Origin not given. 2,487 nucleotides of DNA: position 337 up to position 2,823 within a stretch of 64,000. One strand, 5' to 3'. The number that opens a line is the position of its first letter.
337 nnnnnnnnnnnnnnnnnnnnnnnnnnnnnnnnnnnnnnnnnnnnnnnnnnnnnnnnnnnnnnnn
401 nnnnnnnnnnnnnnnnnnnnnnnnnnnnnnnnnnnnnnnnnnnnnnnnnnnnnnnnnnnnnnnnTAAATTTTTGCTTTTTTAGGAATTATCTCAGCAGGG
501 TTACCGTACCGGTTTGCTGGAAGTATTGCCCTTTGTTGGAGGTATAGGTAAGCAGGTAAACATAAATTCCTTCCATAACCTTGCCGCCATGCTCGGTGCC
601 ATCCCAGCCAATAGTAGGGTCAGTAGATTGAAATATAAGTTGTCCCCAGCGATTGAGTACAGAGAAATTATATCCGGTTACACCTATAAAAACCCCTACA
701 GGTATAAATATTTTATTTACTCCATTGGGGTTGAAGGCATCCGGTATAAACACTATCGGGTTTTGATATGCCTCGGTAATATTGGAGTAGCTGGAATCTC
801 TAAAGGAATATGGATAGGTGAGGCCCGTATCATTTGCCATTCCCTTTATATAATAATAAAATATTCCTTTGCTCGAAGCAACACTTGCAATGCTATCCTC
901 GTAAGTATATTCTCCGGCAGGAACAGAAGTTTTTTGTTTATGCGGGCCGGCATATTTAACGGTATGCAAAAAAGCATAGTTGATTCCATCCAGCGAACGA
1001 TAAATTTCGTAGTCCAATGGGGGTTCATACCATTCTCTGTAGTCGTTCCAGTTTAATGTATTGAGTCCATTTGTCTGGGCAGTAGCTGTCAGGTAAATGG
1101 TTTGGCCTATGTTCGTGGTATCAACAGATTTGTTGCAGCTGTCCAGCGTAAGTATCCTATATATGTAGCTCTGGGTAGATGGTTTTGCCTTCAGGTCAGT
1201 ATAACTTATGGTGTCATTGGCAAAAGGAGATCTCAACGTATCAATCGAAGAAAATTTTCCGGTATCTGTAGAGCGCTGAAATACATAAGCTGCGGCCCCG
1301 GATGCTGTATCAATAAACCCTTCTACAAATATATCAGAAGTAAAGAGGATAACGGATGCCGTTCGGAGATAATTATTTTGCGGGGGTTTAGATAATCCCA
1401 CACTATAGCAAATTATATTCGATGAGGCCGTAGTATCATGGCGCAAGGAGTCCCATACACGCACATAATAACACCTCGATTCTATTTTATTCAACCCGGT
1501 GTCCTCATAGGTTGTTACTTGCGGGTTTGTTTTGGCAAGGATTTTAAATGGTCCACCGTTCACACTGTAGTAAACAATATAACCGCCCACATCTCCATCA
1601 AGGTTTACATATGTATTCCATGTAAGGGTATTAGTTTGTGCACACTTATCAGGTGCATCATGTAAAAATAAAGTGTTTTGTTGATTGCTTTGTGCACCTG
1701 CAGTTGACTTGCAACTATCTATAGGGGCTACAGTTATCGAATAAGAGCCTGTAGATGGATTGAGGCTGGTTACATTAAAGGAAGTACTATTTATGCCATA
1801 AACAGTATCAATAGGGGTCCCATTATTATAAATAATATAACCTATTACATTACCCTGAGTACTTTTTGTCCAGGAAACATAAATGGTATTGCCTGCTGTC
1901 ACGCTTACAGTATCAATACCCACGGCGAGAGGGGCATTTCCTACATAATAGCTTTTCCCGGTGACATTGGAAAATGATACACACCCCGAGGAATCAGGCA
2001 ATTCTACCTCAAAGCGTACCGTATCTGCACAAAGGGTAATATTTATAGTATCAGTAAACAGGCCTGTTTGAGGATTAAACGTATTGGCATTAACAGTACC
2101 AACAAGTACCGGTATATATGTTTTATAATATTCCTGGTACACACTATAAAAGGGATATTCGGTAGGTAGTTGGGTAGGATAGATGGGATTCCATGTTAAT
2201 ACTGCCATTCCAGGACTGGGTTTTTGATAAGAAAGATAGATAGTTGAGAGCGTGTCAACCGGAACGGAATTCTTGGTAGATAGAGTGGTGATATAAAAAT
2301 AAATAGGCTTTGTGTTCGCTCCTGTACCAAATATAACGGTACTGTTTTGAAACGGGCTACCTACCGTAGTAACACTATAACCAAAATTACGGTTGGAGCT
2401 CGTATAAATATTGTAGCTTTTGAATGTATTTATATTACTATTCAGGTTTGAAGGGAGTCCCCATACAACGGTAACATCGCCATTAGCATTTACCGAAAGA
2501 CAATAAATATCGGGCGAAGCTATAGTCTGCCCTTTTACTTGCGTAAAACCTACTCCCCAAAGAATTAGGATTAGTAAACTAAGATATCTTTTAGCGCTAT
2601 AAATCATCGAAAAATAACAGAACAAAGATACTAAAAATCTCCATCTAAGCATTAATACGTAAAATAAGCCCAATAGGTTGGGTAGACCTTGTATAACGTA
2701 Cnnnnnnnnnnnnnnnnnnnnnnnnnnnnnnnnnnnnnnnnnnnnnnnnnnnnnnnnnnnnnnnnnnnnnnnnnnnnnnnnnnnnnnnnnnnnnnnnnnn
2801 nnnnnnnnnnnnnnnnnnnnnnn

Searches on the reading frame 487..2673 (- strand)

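Call 8: search_protein_families(library=pfam, proteins=[window:487-2673:-])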
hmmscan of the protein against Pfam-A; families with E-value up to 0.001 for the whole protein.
window:487-2673:- (728 aa): 2 families
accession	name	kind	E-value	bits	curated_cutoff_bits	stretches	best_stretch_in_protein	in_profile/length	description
PF13585.12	CHU_C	-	2.2e-09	37.7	27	1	643-724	3-84/86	CHU_C Type IX secretion signal domain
PF00041.27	fn3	-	0.00062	20.4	25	0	258-316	10-67/84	Fibronectin type III domain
